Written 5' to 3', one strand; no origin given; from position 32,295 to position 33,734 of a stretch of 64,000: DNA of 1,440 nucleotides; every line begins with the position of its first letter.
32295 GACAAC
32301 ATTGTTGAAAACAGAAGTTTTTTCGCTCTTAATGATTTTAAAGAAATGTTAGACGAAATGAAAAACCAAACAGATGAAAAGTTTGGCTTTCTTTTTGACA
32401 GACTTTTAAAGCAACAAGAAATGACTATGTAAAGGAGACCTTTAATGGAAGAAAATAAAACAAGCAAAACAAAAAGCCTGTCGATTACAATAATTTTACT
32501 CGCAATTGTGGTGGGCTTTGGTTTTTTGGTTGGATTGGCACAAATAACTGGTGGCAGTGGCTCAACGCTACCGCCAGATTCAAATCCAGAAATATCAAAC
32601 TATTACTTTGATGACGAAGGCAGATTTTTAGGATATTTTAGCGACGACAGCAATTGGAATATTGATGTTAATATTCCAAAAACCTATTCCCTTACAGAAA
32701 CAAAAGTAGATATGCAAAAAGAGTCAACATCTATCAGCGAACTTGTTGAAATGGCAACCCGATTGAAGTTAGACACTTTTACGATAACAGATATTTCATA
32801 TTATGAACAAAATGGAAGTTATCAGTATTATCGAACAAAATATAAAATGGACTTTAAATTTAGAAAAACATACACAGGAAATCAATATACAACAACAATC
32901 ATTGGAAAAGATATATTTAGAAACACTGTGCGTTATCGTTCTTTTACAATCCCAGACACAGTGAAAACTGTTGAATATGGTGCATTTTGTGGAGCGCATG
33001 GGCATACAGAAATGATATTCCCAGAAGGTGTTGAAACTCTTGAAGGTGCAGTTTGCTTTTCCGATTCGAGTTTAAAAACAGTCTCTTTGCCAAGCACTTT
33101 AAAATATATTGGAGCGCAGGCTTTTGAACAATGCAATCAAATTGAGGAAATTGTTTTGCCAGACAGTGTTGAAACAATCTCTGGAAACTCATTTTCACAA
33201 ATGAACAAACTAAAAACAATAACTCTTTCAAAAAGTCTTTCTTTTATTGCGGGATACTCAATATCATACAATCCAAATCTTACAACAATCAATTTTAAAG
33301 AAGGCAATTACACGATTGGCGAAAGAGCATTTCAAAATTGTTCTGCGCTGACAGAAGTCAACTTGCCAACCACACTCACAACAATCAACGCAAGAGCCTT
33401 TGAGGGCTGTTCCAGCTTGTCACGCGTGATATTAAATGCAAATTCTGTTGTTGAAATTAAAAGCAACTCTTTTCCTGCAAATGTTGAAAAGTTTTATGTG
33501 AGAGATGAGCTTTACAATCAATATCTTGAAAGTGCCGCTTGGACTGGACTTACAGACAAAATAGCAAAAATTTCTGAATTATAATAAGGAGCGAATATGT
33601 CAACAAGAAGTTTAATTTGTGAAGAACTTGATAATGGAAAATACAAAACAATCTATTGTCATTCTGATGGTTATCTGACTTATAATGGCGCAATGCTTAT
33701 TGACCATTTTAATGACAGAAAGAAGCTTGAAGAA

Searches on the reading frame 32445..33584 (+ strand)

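Call 54: search_protein_families(library=pfam, proteins=[window:32445-33584:+], max_evalue=0.0001)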
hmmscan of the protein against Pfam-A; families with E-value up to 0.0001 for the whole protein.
window:32445-33584:+ (379 aa): 2 families
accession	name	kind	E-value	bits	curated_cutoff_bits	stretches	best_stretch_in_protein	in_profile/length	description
PF13306.12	LRR_5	-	1.5e-42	144.9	27.7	2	151-279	1-126/127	BspA type Leucine rich repeat region (6 copies)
PF13855.12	LRR_8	-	2.6e-09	37.1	27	0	290-334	15-60/61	Leucine rich repeat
